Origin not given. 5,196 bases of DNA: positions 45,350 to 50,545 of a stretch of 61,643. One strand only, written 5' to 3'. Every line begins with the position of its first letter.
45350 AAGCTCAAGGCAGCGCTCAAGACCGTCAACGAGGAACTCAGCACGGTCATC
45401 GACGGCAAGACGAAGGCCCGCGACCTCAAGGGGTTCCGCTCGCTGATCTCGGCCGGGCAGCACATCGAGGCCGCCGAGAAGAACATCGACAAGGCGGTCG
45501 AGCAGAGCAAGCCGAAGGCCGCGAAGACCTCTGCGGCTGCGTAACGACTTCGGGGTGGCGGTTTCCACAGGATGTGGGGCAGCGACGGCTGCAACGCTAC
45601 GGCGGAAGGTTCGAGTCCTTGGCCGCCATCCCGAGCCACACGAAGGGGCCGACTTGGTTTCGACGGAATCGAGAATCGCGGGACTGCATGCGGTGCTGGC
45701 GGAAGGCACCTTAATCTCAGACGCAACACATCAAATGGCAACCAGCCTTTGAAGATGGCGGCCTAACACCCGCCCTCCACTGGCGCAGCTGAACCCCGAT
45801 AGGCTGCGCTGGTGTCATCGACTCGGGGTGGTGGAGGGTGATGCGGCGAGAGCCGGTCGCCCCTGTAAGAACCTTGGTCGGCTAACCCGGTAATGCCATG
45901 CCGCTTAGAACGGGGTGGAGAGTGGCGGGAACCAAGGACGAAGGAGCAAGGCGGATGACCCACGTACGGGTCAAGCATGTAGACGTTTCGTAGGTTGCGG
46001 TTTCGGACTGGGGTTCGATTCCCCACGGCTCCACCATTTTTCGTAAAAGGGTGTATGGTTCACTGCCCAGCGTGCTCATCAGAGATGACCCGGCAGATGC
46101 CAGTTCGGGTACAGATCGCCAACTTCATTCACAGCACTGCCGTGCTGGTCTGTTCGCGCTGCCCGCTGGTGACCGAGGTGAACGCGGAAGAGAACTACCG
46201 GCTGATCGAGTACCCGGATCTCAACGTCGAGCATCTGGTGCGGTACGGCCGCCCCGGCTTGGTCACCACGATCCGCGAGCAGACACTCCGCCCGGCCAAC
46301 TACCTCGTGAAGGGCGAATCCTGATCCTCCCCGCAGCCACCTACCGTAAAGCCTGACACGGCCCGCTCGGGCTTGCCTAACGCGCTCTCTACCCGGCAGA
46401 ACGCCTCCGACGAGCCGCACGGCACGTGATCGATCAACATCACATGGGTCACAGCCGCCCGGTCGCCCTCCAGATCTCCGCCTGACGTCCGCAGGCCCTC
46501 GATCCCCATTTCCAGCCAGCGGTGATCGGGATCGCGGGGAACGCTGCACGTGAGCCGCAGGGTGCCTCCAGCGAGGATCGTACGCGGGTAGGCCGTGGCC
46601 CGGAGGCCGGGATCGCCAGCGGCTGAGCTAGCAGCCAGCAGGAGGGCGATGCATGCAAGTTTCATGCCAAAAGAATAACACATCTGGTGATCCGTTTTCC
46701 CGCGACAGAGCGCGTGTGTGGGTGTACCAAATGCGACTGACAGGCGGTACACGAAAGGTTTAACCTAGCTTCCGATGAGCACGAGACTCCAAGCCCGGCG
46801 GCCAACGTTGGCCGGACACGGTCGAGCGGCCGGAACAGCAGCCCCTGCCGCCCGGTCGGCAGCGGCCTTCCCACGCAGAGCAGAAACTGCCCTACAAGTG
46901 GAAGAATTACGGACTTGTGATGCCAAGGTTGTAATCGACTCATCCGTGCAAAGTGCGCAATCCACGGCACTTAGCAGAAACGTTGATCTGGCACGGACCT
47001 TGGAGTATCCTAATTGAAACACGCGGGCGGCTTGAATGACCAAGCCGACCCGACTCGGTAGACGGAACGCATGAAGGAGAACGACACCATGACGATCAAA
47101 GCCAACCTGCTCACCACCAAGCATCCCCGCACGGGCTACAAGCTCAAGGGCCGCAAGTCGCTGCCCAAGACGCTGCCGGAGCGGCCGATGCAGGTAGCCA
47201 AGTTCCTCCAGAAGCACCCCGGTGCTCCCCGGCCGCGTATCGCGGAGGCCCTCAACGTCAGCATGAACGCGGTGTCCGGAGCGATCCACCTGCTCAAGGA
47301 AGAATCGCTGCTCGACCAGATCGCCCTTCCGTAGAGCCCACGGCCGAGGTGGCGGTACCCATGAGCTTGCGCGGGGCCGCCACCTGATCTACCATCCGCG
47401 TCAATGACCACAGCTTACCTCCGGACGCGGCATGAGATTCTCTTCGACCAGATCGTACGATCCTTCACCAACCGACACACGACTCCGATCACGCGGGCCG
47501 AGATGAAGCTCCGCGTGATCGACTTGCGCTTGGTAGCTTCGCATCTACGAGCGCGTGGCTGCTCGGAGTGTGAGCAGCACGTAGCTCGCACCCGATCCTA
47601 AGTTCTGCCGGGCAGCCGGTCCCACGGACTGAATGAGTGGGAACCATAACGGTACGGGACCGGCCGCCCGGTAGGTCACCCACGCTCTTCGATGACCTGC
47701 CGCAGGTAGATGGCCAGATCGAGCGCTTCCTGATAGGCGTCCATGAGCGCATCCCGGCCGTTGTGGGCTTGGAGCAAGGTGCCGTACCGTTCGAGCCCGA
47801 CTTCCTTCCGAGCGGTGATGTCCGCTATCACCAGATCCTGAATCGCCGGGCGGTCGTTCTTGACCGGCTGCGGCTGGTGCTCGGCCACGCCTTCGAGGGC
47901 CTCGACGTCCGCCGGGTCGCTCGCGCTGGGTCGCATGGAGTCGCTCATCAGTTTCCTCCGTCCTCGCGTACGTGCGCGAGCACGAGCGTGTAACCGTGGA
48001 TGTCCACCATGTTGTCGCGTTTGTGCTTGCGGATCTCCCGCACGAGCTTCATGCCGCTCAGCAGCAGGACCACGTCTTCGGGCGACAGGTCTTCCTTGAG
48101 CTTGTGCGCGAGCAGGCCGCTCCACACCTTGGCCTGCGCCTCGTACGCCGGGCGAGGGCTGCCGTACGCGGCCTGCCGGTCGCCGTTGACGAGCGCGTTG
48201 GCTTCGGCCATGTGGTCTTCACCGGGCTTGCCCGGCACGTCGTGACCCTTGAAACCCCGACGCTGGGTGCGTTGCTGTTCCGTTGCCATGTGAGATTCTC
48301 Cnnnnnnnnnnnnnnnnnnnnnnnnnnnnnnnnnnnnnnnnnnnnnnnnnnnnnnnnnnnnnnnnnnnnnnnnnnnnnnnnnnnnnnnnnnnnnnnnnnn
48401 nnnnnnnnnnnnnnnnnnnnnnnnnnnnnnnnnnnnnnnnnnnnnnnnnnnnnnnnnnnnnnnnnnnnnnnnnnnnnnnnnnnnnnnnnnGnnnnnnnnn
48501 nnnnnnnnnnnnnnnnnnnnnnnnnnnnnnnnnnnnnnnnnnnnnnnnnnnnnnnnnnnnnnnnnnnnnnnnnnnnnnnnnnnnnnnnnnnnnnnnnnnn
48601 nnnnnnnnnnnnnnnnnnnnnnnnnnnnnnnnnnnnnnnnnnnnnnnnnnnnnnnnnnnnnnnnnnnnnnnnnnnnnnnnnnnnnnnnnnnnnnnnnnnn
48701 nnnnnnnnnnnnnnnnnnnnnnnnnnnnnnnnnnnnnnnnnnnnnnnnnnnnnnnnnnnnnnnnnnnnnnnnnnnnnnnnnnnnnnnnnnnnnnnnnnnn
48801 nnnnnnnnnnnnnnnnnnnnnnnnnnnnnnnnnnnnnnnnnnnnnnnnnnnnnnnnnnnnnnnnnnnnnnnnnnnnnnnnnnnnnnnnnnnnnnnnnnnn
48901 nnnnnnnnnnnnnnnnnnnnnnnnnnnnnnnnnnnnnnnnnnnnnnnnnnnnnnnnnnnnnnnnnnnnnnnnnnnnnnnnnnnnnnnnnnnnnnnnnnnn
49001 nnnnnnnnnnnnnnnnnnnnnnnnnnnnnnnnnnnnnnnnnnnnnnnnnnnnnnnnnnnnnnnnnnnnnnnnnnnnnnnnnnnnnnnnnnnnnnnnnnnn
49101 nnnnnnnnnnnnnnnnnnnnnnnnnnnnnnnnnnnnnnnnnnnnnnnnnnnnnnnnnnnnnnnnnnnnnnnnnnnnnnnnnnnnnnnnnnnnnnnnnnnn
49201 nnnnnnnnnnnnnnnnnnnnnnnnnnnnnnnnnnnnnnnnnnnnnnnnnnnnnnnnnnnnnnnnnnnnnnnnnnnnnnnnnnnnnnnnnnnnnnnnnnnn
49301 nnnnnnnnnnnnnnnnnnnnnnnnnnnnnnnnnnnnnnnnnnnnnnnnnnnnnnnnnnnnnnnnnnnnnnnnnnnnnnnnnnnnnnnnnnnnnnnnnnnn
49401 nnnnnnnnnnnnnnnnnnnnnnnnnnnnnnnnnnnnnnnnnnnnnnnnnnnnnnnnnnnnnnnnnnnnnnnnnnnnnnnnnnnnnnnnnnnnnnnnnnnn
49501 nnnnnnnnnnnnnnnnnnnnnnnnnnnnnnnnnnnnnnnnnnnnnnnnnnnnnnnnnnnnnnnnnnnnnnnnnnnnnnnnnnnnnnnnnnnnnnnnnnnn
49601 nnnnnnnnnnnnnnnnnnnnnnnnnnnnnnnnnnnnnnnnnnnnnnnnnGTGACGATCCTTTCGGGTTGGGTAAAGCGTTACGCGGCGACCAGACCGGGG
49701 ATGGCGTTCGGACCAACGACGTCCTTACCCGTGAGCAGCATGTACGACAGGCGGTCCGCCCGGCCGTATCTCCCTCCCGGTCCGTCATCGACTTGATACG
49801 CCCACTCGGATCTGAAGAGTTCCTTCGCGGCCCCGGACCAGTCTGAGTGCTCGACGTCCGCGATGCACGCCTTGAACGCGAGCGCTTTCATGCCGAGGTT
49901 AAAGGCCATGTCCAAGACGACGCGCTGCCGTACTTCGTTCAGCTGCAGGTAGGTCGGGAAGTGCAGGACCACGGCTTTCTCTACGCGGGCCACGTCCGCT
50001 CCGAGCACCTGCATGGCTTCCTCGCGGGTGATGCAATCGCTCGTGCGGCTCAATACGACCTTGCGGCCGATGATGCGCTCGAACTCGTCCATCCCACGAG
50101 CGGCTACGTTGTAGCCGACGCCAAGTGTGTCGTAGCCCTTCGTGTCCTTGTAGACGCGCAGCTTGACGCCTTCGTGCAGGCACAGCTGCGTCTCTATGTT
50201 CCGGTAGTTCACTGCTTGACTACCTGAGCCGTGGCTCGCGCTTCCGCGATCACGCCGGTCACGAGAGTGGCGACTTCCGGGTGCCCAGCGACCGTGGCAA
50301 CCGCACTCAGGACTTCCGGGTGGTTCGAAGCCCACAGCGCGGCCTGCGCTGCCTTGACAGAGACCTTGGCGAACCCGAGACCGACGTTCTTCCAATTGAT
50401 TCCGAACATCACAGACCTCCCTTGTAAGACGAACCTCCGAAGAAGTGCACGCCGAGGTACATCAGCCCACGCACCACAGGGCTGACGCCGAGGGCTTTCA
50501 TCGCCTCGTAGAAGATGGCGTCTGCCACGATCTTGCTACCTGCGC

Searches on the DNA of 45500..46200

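Call 77: search_rna_families(source=window, start=45500, end=46200, threshold=gathering, show_alignments=1)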
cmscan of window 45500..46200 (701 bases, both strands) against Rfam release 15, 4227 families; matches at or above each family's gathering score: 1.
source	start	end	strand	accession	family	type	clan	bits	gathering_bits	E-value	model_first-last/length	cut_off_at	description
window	45645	46036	+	RF00023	tmRNA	Gene;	CL00001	114.2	47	7.5e-46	1-374/374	no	transfer-messenger RNA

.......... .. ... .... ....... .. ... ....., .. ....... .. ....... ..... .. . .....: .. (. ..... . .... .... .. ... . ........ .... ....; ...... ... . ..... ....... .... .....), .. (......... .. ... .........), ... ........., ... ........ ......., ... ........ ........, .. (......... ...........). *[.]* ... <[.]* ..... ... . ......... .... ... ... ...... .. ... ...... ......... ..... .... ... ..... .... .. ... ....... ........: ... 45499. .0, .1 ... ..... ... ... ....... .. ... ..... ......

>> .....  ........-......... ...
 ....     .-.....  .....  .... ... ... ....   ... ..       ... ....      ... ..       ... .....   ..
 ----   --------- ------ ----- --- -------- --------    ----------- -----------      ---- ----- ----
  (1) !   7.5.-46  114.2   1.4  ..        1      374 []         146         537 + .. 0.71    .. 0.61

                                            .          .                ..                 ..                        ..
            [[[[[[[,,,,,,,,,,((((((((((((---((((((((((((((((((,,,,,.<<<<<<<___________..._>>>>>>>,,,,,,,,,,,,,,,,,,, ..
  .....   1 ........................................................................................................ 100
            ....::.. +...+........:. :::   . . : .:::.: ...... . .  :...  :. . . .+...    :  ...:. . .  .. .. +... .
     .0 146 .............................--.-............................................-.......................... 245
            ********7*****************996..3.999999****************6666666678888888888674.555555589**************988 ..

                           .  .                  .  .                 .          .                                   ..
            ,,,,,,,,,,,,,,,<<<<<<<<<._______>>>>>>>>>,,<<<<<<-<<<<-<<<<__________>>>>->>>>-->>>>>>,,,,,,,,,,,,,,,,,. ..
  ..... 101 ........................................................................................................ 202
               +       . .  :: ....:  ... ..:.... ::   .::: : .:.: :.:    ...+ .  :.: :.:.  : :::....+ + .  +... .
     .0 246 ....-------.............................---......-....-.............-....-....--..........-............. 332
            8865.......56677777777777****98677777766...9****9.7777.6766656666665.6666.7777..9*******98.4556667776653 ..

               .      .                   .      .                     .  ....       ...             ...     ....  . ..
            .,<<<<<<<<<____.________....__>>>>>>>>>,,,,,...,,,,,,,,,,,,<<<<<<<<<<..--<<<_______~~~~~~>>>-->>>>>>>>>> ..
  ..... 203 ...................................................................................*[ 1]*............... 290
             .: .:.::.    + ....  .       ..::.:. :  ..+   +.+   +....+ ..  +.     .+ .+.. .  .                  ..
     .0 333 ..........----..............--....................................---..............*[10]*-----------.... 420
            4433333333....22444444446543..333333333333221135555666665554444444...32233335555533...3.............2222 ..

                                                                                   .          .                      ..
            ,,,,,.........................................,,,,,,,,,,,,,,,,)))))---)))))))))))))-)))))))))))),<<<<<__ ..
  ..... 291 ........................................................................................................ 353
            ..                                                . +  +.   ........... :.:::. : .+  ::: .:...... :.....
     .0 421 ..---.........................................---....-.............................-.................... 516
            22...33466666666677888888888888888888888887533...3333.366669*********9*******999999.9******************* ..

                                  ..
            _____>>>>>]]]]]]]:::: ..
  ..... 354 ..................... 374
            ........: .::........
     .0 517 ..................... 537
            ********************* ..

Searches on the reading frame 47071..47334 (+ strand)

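Call 55: search_protein_families(library=pfam, proteins=[window:47071-47334:+], max_evalue=0.05)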
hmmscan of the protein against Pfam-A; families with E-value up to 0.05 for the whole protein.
window:47071-47334:+ (87 aa): 2 families
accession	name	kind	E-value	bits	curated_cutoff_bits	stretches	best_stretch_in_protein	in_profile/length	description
PF08279.18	HTH_11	-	0.0011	19.2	25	1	41-78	4-42/55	HTH domain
PF13384.12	HTH_23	-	0.0016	18.6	24.6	1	41-78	9-44/50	Homeodomain-like domain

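Call 56: search_protein_families(library=phrogs, proteins=[window:47071-47334:+], max_evalue=0.01)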
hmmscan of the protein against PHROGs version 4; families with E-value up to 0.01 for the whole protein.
window:47071-47334:+ (87 aa): 2 families
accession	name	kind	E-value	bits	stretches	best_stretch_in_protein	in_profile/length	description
phrog_1687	-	transcription regulation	5.7e-05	24.1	1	37-79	66-108/162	MarR family transcrition regulator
phrog_1123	-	unknown function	0.0032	18.3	1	29-81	23-76/112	-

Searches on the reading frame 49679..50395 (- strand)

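Call 40: search_protein_families(library=pfam, proteins=[window:49679-50395:-], max_evalue=0.01)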
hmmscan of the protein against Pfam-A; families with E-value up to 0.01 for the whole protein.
window:49679-50395:- (238 aa): 1 family
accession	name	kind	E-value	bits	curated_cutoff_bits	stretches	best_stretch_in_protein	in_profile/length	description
PF00959.24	Phage_lysozyme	-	3.8e-13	50.3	22.3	1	74-201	3-110/125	Phage lysozyme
